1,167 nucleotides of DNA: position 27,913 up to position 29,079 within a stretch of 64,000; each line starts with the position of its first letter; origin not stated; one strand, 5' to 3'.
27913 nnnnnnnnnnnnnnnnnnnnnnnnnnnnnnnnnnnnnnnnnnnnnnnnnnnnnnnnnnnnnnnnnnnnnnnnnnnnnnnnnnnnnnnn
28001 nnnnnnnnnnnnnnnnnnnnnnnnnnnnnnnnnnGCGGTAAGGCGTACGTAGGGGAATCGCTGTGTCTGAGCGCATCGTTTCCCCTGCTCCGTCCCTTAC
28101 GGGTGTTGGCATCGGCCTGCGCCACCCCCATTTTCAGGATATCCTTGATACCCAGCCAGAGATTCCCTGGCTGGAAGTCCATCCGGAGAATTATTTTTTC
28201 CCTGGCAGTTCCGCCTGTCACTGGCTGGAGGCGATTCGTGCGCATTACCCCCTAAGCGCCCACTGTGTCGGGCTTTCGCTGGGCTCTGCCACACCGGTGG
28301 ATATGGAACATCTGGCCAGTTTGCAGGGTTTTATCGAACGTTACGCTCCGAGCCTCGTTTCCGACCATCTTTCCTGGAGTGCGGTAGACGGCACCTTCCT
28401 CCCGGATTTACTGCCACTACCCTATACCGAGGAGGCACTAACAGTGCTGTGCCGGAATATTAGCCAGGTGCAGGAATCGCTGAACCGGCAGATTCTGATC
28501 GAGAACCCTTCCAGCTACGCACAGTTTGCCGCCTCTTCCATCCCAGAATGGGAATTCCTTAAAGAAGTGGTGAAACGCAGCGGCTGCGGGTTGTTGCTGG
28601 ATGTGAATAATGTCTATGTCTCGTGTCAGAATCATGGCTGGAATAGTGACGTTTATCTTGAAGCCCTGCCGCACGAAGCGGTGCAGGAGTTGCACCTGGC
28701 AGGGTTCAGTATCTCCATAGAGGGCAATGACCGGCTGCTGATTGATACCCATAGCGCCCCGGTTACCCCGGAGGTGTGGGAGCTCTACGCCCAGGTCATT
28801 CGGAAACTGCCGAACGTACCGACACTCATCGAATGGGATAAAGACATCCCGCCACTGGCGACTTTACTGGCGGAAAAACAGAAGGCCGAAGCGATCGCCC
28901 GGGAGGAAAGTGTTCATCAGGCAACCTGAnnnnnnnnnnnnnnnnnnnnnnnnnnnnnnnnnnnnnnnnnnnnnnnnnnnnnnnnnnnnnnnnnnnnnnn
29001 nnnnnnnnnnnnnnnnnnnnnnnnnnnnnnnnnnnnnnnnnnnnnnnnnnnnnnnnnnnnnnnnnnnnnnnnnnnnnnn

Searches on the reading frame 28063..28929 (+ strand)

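Call 4: search_protein_families(library=pfam, proteins=[window:28063-28929:+], max_evalue=0.01)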
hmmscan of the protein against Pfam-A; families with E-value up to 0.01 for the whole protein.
window:28063-28929:+ (288 aa): 1 family
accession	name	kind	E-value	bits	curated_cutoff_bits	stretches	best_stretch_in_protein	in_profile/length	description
PF05114.20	MbnB_TglH_ChrH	-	5.9e-107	357.3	25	1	14-279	1-262/263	RiPP precursor modification enzyme MbnB/TglH/ChrH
